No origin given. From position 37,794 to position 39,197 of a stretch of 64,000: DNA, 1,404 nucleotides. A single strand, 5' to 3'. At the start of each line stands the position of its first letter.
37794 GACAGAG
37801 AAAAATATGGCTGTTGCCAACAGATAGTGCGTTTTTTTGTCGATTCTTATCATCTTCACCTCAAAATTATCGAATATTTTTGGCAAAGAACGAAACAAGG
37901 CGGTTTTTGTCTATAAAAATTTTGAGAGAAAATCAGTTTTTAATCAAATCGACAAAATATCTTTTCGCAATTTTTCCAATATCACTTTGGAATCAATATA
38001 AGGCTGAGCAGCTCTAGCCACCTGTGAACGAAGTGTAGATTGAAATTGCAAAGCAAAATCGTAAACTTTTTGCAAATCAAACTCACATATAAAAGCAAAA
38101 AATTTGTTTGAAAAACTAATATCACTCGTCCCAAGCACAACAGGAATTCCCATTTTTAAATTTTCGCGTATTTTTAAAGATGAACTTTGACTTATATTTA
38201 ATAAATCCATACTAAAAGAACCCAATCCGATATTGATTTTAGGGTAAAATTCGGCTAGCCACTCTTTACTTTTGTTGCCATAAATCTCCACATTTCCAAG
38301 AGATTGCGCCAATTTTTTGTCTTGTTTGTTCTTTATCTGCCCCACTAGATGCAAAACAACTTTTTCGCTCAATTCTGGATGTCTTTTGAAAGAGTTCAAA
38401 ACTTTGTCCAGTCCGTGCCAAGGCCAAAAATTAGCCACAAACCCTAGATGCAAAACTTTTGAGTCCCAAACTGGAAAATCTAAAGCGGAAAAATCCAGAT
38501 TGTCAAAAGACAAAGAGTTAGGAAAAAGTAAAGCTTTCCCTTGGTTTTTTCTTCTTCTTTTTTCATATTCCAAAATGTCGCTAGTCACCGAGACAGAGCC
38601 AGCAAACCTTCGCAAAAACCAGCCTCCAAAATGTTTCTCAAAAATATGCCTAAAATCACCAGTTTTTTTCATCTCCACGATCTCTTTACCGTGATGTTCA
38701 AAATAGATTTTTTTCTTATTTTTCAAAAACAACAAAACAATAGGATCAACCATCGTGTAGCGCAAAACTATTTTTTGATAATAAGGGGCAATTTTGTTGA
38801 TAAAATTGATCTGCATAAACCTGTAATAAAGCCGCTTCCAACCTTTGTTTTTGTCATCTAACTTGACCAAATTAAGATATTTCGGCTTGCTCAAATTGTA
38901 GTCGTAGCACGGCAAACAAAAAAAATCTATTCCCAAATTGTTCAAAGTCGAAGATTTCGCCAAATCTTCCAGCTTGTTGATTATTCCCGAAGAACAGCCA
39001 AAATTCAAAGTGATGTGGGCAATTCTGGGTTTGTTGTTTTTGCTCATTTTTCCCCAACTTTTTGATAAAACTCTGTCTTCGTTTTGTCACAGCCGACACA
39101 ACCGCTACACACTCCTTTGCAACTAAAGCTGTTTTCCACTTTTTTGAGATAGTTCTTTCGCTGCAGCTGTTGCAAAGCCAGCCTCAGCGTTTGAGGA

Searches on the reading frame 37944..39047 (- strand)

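Call 33: search_protein_families(library=pfam, proteins=[window:37944-39047:-], max_evalue=0.0001)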
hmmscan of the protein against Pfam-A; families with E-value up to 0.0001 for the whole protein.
window:37944-39047:- (367 aa): 1 family
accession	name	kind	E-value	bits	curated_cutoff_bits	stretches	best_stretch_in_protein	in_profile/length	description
PF13692.12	Glyco_trans_1_4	-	7.3e-05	23.5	27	0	201-306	4-106/142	Glycosyl transferases group 1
